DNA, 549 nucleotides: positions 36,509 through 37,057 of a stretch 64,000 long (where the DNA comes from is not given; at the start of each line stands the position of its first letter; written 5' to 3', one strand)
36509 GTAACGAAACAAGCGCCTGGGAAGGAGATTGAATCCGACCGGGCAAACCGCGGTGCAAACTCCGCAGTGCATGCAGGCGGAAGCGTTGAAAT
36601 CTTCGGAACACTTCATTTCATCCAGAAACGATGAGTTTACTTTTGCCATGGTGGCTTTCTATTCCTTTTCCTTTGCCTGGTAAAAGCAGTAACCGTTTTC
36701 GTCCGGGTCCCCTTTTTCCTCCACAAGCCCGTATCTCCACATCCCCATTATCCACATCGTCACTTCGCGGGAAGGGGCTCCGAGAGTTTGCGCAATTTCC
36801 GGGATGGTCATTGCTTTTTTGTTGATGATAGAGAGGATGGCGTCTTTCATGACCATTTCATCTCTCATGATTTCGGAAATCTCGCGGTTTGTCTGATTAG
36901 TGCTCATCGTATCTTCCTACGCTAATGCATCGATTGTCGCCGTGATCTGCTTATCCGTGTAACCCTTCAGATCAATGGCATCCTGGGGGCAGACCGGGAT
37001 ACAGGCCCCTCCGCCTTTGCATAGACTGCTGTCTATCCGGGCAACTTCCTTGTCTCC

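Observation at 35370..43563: Operon-like cluster combining sulfur-carrier proteins (2x DsrE-like, TusA) with an Hdr-like / NAD(P)H-linked flavin redox module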

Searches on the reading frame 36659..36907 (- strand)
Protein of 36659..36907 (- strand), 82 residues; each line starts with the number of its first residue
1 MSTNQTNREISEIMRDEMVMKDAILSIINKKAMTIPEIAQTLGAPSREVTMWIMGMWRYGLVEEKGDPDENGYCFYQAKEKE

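Call 3: search_protein_families(library=pfam, proteins=[window:36659-36907:-], max_evalue=0.01)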
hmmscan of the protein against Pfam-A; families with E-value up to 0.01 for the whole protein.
window:36659-36907:- (82 aa): 1 family
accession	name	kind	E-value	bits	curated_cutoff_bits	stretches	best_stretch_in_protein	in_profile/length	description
PF13463.12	HTH_27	-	0.0022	18.6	22.2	1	23-78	7-64/68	Winged helix DNA-binding domain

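Call 4: search_protein_families(library=ncbifam, proteins=[window:36659-36907:-], max_evalue=0.01)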
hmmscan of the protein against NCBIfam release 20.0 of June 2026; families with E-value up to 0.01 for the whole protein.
window:36659-36907:- (82 aa): 0 families

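Call 46: search_solved_structures(query=A2, max_evalue=10, show_alignments=2)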
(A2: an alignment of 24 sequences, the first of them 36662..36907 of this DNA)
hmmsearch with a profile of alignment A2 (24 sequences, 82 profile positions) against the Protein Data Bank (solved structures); distinct sequences matched with E-value up to 10: 26.
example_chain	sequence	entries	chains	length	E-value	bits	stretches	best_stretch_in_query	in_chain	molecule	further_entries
8vd6_A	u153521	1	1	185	4.1e-07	33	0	16-48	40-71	CAP REPEAT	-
1uly_A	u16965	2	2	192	0.028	17.4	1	19-64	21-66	hypothetical protein PH1932 | hypothetical transcription regulator protein, PH1932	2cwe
9y6s_9Q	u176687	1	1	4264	0.033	17.2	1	25-64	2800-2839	Dynein heavy chain, putative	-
2ia0_A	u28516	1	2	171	0.044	16.8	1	20-62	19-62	Putative HTH-type transcriptional regulator PF0864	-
3tgn_A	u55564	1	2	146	0.046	16.8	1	20-78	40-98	Adc operon repressor AdcR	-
6w11_B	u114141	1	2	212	0.099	15.7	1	8-67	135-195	CRISPR locus-related putative DNA-binding protein Csa3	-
9sgv_A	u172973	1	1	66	0.11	15.5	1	21-49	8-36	Ap3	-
2wte_A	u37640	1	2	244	0.13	15.4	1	8-67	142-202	CSA3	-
6wxq_B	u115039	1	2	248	0.13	15.3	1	8-67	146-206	CRISPR-associated transcription factor Csa3 (Type I-A)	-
8b15_A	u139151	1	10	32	0.19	14.8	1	22-43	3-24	CC-Pent2-I10Q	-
8b16_E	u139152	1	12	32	0.35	13.9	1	21-42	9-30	CC-Pent2-I17Q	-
7bau_A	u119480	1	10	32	0.48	13.5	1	22-44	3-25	CC-Type2-(TgLaId)4-W19BrPhe.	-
7bas_A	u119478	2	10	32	0.5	13.4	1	22-43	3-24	CC-Type2-(TgLaId)4-W19BrPhe. | CC-Type2-(TgLaId)4-W19BrPhe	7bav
2lkp_A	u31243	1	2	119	0.59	13.2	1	22-66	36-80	HTH-type transcriptional regulator NmtR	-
2rvc_A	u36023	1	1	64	0.82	12.8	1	14-62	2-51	Interferon-inducible and double-stranded-dependent eIF-2kinase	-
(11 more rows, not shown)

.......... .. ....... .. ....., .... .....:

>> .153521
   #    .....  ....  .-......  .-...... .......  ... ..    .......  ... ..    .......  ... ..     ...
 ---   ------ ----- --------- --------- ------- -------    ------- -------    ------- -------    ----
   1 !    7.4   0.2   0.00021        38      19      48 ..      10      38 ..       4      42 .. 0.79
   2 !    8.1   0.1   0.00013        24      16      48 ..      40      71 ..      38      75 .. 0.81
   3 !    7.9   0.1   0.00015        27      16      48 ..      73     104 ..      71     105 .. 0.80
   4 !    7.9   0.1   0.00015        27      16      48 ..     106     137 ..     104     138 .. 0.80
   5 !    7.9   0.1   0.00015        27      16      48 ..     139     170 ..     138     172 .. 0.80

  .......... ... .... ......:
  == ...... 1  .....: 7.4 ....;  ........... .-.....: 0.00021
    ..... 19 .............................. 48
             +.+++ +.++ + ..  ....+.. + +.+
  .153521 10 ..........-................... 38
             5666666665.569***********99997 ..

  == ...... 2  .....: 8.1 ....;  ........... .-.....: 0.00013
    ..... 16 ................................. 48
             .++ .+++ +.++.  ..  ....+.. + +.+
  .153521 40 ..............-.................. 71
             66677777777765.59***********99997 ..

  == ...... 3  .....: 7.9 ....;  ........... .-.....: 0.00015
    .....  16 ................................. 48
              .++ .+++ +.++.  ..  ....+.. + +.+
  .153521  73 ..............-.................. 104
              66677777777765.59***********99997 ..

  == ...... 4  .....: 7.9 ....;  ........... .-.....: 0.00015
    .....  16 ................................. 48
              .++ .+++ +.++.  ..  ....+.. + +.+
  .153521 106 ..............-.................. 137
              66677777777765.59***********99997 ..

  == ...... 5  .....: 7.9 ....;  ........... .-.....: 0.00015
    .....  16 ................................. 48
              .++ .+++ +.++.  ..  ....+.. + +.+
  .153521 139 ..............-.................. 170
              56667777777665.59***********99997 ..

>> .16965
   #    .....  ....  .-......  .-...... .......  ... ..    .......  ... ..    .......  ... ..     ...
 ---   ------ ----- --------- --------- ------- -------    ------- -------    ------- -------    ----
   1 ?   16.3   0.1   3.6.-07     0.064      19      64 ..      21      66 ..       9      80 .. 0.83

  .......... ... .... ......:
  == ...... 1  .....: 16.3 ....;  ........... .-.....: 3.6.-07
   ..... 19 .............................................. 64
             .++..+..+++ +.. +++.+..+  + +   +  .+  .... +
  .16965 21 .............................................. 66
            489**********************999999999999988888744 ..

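Call 47: search_protein_families(library=pfam, alignment_id=A2, max_evalue=1)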
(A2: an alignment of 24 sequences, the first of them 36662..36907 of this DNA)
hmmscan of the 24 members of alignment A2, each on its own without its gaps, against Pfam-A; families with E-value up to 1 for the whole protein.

A. member 1, window:36662-36907:- (82 aa): 6 families
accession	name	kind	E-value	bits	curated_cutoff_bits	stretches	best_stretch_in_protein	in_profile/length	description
PF13463.12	HTH_27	-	0.0022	18.6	22.2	1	23-78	7-64/68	Winged helix DNA-binding domain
PF24270.1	HTH_Cmi2_C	-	0.023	15.4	27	1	16-67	72-123/125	Cmi2, C-terminal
PF05584.17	Sulfolobus_pRN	-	0.059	13.9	20.8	1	20-65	6-51/72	Sulfolobus plasmid regulatory protein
PF01978.25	TrmB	-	0.059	13.7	25.6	1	26-79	16-65/68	Sugar-specific transcriptional regulator TrmB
PF21476.4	PF0610-like_N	-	0.15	12.8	33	1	26-49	8-31/50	PF0610-like, N-terminal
PF25212.1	HVO_A0114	-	0.17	12.1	27.6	1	27-67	31-71/84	HVO_A0114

B. families by the number of members that match (of 24 scanned): 43 families (the first 25 are shown)
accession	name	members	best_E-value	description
PF21476.4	PF0610-like_N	18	0.00018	PF0610-like, N-terminal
PF01978.25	TrmB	15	0.00016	Sugar-specific transcriptional regulator TrmB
PF01022.26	HTH_5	14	0.00023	Bacterial regulatory protein, arsR family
PF12840.13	HTH_20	11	0.00023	Helix-turn-helix domain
PF04046.21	PSP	7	0.0016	PSP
PF17782.7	DprA_WH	6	0.0012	DprA winged helix domain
PF25212.1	HVO_A0114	6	0.0039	HVO_A0114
PF13463.12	HTH_27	5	7.7e-06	Winged helix DNA-binding domain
PF05331.17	DUF742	5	0.00037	Protein of unknown function (DUF742)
PF24409.1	wHTH-PRTase_assc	5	0.00047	wHTH-PRTase associated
PF12802.13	MarR_2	5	0.0053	MarR family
PF24270.1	HTH_Cmi2_C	5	0.022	Cmi2, C-terminal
PF04703.18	FaeA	4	0.00015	FaeA-like protein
PF09339.16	HTH_IclR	3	0.0041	IclR helix-turn-helix domain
PF22979.2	HTH_69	3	0.028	Winged helix-turn-helix domain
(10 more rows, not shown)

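Call 57: find_homologous_proteins(query=window:36659-36907:-, max_evalue=0.001)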
Query window:36659-36907:- (82 aa): 17 proteins with E <= 0.001 among 17 candidates.
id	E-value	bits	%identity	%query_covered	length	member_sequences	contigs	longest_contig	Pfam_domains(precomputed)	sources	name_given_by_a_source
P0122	5.0e-48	178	100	100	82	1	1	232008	-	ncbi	-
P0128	2.5e-31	125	69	98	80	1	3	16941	-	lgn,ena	-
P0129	6.1e-29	117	63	100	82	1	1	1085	-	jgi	jgi:hypothetical protein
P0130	4.1e-21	92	61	90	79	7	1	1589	-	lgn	-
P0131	4.9e-20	89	52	94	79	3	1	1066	-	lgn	-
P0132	1.1e-18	84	52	100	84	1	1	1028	-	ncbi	-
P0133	1.2e-18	84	54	100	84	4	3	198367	-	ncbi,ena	-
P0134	2.2e-18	83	52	100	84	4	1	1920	-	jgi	jgi:hypothetical protein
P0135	8.8e-17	78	50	100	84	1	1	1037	-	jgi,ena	-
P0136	1.1e-16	78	50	100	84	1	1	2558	-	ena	-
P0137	1.1e-16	78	50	100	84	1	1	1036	-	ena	-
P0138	1.2e-16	78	50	100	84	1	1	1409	-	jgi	jgi:hypothetical protein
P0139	1.5e-16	78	50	100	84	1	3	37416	-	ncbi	-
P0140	2.2e-16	77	54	85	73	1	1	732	-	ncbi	-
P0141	3.3e-16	76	49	100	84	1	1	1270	-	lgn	-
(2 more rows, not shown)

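Call 66: predict_structure(alignment_id=A3)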
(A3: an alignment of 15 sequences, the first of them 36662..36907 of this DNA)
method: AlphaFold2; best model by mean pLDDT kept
length: 82 residues; sequences in the alignment: 15
mean_pLDDT: 84.1   pTM: 0.69
mean pLDDT of the five models: 84.1, 83.7, 83.6, 83.6, 81.8
residues with pLDDT >= 90: 58; 70-90: 4; 50-70: 17; < 50: 3
segments of 3 or more residues with pLDDT < 50: none
pLDDT, mean of each block of 10 residues (from residue 1): 52 64 93 96 93 94 93 93 54
secondary structure, 60 per line:
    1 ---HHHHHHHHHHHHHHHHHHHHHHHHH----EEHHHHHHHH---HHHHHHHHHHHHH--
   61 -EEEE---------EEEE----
elements in order: H4-28 H35-42 H46-58 E62-65 E75-78

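Call 69: fold_search(model_id=the predicted structure, library=pdb)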
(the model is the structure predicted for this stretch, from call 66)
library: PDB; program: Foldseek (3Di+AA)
matches with E <= 10: 1877; with E <= 0.001: 12
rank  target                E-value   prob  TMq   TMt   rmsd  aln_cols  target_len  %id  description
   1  5yi1                  2.1e-04  1.00  0.68  0.43   6.9        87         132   22  Structure of Lactococcus lactis ZitR, C30AH42A mutant in apo form (released 2017-12-06)
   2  1r23_A                3.8e-04  1.00  0.62  0.50   6.6        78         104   14  Crystal structure of the cyanobacterial metallothionein repressor SmtB in the Zn1-form (one Zn(II) per dimer) (released 2004-05-18)
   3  1smt_A                5.3e-04  1.00  0.61  0.52   6.7        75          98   15  SMTB REPRESSOR FROM SYNECHOCOCCUS PCC7942 (released 1997-12-03)
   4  1smt_B                7.0e-04  1.00  0.62  0.51   6.1        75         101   17  SMTB REPRESSOR FROM SYNECHOCOCCUS PCC7942 (released 1997-12-03)
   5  4yif_B                7.5e-04  1.00  0.64  0.39   7.2        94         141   15  Crystal structure of Rv0880 (released 2015-06-10)
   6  4yif_C                7.5e-04  1.00  0.62  0.39   7.4        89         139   15  Crystal structure of Rv0880 (released 2015-06-10)
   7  5yhy                  8.0e-04  1.00  0.67  0.39   6.7       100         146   16  Structure of Lactococcus lactis ZitR, C30S mutant (released 2017-12-06)
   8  5yi0_A                9.2e-04  1.00  0.68  0.39   6.9       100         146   17  Structure of Lactococcus lactis ZitR, C30AH42A mutant (released 2017-12-06)
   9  1r23_B                9.2e-04  1.00  0.60  0.51   8.1        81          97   15  Crystal structure of the cyanobacterial metallothionein repressor SmtB in the Zn1-form (one Zn(II) per dimer) (released 2004-05-18)
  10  5ffx_A                9.2e-04  1.00  0.59  0.37   6.0        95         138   15  S. aureus MepR G34K Mutant (released 2016-12-21)
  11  5yhz                  9.8e-04  1.00  0.66  0.38   2.2        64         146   19  Structure of Lactococcus lactis ZitR, E41A mutant (released 2017-12-06)
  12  1r1t_B                9.8e-04  1.00  0.63  0.52   6.2        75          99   15  Crystal structure of the cyanobacterial metallothionein repressor SmtB in the apo-form (released 2004-05-18)
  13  4omz_B                1.0e-03  1.00  0.66  0.56   6.4        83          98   16  Crystal Structure of NolR from Sinorhizobium fredii (released 2014-04-16)
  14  9u7b_A                1.0e-03  1.00  0.63  0.37   7.1        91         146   12  Crystal structure of Rv0042c (released 2026-03-25)
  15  5ffx_D                1.0e-03  1.00  0.56  0.36   6.5        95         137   16  S. aureus MepR G34K Mutant (released 2016-12-21)
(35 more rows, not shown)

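Call 79: search_protein_representatives(alignment_id=A3)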
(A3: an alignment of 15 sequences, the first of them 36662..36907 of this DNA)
Query: 15 sequences, 82 profile positions. Proteins with E-value up to 0.001 (for the whole library): 378; up to 1e-10: 79; up to 1e-30: 2. The best 150 are listed.
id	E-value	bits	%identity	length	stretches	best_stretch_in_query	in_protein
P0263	1.2e-35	137.0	-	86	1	1-82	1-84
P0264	3.0e-31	122.8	-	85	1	5-80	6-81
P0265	1.1e-30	121.0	-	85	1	4-81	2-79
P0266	1.7e-30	120.4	-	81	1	1-80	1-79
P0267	2.1e-28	113.7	-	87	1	5-80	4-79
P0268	6.8e-28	112.1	-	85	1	8-79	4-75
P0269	1.0e-27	111.5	-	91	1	8-80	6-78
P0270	1.8e-25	104.3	-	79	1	5-79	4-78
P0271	1.3e-23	98.4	-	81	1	7-81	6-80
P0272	1.5e-23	98.1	-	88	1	5-79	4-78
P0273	1.0e-22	95.5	-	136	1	4-81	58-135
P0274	1.9e-22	94.6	-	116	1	4-79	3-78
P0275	2.4e-22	94.3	-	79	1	3-79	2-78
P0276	3.1e-22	93.9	-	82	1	5-81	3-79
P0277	4.0e-22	93.6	-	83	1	8-79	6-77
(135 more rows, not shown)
